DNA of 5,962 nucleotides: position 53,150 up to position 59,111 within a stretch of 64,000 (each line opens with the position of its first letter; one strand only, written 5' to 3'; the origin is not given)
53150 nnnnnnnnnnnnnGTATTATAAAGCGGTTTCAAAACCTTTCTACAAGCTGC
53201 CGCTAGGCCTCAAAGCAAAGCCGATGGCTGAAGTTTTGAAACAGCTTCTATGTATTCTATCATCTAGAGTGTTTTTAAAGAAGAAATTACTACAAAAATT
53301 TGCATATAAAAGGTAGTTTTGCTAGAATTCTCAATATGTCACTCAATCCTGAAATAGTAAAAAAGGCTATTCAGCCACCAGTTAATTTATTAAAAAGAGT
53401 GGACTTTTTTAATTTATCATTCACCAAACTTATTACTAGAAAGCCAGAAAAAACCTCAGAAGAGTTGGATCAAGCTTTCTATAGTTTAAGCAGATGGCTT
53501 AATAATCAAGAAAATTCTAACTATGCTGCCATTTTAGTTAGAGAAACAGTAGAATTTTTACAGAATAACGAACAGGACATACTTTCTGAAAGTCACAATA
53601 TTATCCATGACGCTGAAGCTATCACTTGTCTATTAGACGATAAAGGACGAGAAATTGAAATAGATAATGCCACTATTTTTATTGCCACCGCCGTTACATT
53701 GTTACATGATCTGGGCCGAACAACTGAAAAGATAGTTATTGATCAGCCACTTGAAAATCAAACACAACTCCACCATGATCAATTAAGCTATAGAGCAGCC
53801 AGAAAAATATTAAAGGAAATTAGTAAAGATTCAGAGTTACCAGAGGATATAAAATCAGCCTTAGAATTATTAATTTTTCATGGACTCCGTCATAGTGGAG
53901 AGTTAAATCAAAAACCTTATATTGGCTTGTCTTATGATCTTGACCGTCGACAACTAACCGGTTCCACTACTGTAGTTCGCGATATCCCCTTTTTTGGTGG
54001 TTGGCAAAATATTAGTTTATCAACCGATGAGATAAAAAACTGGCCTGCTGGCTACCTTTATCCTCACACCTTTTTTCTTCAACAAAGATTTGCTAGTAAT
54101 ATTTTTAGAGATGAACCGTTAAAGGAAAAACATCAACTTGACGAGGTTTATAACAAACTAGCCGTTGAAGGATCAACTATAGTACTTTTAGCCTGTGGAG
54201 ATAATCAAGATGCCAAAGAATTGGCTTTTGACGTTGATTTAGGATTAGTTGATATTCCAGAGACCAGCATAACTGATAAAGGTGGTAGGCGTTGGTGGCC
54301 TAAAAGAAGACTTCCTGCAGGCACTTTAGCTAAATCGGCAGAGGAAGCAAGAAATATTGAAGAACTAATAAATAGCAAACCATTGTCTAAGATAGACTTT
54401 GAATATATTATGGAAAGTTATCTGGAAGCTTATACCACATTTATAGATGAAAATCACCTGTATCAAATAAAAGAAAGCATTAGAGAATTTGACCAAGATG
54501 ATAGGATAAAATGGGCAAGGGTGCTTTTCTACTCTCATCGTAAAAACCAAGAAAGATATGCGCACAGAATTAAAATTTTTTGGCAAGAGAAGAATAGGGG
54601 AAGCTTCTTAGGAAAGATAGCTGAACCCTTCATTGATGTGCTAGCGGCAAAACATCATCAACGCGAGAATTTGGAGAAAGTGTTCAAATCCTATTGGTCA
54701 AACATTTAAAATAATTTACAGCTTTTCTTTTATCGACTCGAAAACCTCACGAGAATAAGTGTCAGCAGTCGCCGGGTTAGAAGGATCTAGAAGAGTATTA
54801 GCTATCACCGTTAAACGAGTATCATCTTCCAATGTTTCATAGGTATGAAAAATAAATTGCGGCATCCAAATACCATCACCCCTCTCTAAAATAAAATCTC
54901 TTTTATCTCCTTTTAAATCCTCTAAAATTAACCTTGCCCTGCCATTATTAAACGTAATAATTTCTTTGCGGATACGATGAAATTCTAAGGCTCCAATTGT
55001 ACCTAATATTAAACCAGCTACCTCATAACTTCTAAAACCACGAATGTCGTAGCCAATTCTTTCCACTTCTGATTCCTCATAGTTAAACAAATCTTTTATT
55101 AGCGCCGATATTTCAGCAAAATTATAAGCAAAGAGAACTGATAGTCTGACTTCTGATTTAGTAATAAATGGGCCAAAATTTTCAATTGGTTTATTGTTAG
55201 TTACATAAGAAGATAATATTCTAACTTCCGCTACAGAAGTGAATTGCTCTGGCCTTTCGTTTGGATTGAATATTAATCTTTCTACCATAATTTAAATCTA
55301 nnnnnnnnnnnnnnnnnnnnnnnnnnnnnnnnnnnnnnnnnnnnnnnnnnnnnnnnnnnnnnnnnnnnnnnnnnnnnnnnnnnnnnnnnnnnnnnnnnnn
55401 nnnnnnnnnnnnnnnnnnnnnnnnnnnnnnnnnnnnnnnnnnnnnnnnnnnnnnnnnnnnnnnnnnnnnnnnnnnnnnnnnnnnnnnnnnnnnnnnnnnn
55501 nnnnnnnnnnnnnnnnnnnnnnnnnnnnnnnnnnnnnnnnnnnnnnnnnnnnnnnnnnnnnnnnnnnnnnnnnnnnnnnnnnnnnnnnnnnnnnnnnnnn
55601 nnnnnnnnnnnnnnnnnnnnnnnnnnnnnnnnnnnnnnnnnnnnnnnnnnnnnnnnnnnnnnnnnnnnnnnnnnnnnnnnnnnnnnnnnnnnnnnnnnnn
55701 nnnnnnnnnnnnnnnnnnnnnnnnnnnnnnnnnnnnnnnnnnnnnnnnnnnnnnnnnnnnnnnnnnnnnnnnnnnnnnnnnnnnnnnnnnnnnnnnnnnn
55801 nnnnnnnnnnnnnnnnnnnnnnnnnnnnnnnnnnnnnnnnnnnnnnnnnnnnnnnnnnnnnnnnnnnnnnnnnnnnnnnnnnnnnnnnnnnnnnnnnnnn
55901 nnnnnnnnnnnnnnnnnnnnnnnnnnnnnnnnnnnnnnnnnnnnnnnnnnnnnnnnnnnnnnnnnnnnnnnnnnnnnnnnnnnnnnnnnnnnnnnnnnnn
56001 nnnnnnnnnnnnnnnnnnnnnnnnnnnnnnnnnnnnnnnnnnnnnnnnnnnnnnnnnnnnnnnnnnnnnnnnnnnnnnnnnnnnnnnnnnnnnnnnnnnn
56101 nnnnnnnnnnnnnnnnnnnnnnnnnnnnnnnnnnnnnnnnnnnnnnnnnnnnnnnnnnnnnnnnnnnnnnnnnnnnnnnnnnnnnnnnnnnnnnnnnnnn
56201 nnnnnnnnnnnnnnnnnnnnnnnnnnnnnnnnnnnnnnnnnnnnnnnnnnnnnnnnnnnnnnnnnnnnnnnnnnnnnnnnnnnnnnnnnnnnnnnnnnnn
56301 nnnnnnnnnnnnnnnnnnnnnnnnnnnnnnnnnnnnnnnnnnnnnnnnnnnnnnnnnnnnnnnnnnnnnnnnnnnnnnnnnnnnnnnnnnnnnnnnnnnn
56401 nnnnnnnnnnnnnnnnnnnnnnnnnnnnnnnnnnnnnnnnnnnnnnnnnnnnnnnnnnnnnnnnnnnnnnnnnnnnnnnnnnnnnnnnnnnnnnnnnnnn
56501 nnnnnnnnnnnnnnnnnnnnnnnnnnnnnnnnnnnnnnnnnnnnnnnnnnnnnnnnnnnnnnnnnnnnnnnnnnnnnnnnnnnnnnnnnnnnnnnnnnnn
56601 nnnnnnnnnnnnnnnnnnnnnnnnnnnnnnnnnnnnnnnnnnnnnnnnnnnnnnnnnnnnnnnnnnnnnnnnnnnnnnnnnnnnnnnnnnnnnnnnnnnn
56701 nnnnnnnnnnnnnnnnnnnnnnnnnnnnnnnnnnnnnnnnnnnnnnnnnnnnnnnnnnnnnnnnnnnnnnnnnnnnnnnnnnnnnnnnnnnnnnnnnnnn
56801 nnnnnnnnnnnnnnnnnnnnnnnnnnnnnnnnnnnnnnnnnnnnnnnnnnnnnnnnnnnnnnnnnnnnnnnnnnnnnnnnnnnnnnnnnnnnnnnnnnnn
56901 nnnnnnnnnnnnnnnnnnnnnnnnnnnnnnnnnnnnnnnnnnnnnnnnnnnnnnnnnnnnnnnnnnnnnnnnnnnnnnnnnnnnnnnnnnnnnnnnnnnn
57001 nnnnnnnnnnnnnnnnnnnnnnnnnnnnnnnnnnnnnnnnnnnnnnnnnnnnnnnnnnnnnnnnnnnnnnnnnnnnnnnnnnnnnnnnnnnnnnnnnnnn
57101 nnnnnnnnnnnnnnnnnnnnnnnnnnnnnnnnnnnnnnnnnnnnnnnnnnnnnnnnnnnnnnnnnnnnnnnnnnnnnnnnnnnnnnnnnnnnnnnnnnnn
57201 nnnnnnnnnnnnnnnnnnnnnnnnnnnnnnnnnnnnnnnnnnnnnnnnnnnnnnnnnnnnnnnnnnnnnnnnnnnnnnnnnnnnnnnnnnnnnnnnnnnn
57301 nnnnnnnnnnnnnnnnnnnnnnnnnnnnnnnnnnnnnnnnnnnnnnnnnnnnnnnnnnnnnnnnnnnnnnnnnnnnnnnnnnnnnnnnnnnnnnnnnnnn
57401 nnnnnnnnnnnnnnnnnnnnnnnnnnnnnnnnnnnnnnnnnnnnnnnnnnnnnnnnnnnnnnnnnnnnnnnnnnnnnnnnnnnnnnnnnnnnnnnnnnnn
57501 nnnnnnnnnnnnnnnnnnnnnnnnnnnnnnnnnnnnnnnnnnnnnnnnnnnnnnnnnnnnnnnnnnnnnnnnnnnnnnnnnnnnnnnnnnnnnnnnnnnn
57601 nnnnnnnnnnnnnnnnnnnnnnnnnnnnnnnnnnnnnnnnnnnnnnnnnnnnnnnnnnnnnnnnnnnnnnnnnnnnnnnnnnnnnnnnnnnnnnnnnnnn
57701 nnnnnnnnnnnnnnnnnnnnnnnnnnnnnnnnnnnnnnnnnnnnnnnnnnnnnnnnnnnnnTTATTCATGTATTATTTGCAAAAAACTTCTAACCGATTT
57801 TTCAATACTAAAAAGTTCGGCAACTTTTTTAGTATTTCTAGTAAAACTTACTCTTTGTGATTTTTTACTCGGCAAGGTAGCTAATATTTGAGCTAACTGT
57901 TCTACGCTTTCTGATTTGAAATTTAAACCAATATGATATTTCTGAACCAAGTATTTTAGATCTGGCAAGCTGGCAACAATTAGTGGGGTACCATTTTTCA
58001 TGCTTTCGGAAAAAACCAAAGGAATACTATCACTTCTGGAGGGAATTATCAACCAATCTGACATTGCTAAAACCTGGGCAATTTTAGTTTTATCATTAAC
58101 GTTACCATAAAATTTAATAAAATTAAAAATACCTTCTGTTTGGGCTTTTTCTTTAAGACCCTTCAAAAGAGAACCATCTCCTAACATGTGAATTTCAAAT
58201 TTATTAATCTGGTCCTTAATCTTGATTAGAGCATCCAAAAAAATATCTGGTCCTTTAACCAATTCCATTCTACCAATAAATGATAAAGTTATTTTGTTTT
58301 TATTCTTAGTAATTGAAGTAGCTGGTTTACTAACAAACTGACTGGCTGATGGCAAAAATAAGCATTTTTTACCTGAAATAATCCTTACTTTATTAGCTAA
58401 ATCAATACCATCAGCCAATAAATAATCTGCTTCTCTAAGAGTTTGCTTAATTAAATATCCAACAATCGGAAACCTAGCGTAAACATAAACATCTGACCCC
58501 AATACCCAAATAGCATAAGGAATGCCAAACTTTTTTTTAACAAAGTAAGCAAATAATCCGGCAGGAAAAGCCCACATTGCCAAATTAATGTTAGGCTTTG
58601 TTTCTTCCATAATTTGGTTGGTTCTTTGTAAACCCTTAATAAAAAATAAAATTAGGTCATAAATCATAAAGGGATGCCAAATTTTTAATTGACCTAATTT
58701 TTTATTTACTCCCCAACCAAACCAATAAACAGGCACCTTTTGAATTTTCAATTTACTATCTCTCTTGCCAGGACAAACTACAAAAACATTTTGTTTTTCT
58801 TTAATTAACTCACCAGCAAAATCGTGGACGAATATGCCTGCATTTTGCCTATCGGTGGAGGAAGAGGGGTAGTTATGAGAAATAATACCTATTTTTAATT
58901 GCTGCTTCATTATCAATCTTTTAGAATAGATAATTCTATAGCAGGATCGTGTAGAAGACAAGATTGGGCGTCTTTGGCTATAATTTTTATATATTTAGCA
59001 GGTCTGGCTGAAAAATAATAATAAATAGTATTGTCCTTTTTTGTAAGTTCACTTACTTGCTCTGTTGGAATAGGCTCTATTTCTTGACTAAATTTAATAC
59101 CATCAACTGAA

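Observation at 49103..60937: Second GT-C paralog family (WDE-loop type), three tandem and near-tandem copies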

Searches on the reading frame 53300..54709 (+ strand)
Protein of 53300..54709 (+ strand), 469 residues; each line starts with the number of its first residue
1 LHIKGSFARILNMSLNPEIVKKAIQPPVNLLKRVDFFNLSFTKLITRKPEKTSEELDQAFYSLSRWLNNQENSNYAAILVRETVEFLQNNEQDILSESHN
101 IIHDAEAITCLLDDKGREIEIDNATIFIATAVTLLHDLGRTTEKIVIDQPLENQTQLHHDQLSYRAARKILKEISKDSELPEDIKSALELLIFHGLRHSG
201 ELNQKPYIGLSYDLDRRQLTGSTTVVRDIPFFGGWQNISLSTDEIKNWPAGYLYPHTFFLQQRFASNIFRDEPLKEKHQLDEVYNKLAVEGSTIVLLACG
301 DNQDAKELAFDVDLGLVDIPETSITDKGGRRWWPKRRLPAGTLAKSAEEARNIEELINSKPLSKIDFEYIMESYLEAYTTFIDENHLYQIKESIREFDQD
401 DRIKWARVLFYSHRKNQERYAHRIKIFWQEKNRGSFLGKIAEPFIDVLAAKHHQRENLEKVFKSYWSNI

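Call 11: search_protein_families(library=pfam, proteins=[window:53300-54709:+], max_evalue=0.01)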
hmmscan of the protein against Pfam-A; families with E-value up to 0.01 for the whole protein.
window:53300-54709:+ (469 aa): 1 family
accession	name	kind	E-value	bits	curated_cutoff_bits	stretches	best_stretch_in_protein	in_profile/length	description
PF01966.28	HD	-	0.0066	17.2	22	0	128-198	26-89/116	HD domain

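Call 56: search_protein_families(library=ncbifam, proteins=[window:53300-54709:+], max_evalue=0.00001)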
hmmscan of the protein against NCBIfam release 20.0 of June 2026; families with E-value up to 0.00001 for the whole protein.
window:53300-54709:+ (469 aa): 0 families

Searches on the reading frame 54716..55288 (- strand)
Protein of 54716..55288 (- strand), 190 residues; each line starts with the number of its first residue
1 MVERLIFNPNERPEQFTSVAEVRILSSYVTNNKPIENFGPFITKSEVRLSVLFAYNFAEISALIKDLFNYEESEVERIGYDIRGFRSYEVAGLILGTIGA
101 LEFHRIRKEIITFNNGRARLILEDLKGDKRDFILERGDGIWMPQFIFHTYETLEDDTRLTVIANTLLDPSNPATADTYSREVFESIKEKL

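Call 11: search_protein_families(library=pfam, proteins=[window:54716-55288:-], max_evalue=0.01)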
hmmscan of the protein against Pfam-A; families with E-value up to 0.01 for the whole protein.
window:54716-55288:- (190 aa): 0 families

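Call 56: search_protein_families(library=ncbifam, proteins=[window:54716-55288:-], max_evalue=0.00001)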
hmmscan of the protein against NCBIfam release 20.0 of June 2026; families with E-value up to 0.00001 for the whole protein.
window:54716-55288:- (190 aa): 0 families

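Call 74: search_protein_families(library=pfam, proteins=[window:54716-55288:-], max_evalue=1)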
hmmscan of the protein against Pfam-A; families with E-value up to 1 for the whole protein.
window:54716-55288:- (190 aa): 2 families
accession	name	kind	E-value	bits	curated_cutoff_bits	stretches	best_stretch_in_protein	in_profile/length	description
PF07883.17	Cupin_2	-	0.16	12.1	27.2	1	103-158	15-63/70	Cupin domain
PF08007.18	JmjC_2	-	0.16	12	22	1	128-161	84-117/127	JmjC domain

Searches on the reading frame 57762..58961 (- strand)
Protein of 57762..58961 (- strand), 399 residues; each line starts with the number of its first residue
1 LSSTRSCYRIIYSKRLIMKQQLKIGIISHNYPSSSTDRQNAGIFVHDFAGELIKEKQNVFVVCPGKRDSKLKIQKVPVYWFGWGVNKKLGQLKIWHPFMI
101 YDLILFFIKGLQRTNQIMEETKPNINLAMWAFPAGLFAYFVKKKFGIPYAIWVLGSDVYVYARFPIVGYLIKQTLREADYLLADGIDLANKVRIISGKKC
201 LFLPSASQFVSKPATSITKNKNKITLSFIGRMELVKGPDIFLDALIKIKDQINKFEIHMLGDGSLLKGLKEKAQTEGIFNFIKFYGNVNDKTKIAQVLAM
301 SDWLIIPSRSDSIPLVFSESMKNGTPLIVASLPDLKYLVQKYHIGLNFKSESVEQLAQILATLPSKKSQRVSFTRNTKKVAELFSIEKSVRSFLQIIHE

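Call 11: search_protein_families(library=pfam, proteins=[window:57762-58961:-], max_evalue=0.01)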
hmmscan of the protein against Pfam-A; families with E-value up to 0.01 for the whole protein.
window:57762-58961:- (399 aa): 4 families
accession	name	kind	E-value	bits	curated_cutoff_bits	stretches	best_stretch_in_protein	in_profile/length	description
PF00534.26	Glycos_transf_1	-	1.1e-25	90.6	26.4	1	217-379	9-171/172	Glycosyl transferases group 1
PF13692.12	Glyco_trans_1_4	-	2.2e-19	70.6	27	1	225-363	3-139/142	Glycosyl transferases group 1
PF13477.12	Glyco_trans_4_2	-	6.2e-05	23.6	23.4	1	107-183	60-137/139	Glycosyl transferase 4-like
PF20706.3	GT4-conflict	-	0.0022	17.5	26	1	214-331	189-312/385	Family 4 Glycosyltransferase in conflict systems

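Call 56: search_protein_families(library=ncbifam, proteins=[window:57762-58961:-], max_evalue=0.00001)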
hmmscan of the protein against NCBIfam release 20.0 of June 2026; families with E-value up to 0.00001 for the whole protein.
window:57762-58961:- (399 aa): 18 families
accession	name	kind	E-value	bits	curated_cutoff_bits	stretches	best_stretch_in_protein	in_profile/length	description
NF047684.1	TeichurnBiosyTuaC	equivalog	6.2e-23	81.3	550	1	120-388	106-377/391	teichuronic acid biosynthesis protein TuaC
TIGR03088.1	stp2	hypoth_equivalog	5.4e-17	61.9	409.05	1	202-397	174-370/374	TIGR03088 family PEP-CTERM/XrtA system glycosyltransferase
NF046085.1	XrtY_assoc_Gly1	equivalog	1.4e-16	60.4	400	1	194-397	178-381/387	XrtY-associated glycosyltransferase XYAG1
TIGR03449.1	mycothiol_MshA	equivalog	1.2e-15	57.3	462.5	1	220-395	217-398/406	D-inositol-3-phosphate glycosyltransferase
TIGR03999.1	thiol_BshA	equivalog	6.4e-14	51.7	273.7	1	226-396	202-369/375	N-acetyl-alpha-D-glucosaminyl L-malate synthase BshA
NF041876.1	EPS_EpsE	equivalog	1.1e-12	48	400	1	211-389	202-385/389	exopolysaccharide biosynthesis GT4 family glycosyltransferase EpsE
NF038229.1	Glyco4_Geo_Pelo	equivalog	2e-12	46.8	400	1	114-398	47-334/338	GPMC system family 4 glycosyltransferase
NF050056.1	ProtGlycPglH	equivalog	2.3e-11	43.4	600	1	198-399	157-352/354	GalNAc-alpha-(1->4)-GalNAc-alpha-(1->3)-diNAcBac-PP-undecaprenol alpha-1,4-N-acetyl-D-galactosaminyltransferase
TIGR04063.1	stp3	hypoth_equivalog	1.9e-10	40.2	442.05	1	223-393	213-388/397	TIGR04063 family PEP-CTERM/XrtA system glycosyltransferase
TIGR04157.1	glyco_rSAM_CFB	subfamily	2.1e-10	40.2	400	1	221-359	226-359/406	TIGR04157 family glycosyltransferase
NF007396.0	PRK09922.1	equivalog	3.3e-10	39.4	385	1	218-369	177-329/361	lipopolysaccharide 1,6-galactosyltransferase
NF038295.1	EPS_HpsP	equivalog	7.4e-08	31.8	550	1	216-382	200-369/388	hormogonium polysaccharide biosynthesis glycosyltransferase HpsP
TIGR04348.1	TIGR04348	equivalog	1.1e-07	31.2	300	1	212-398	126-309/310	selenoneine biosynthesis selenosugar synthase SenB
NF041010.1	glycosy_Agl16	equivalog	1.2e-07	30.9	575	1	220-382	176-333/352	glycosylation protein Agl16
TIGR02095.1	glgA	subfamily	7.1e-07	28.2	328.45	1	217-396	288-473/477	glycogen/starch synthase, ADP-glucose type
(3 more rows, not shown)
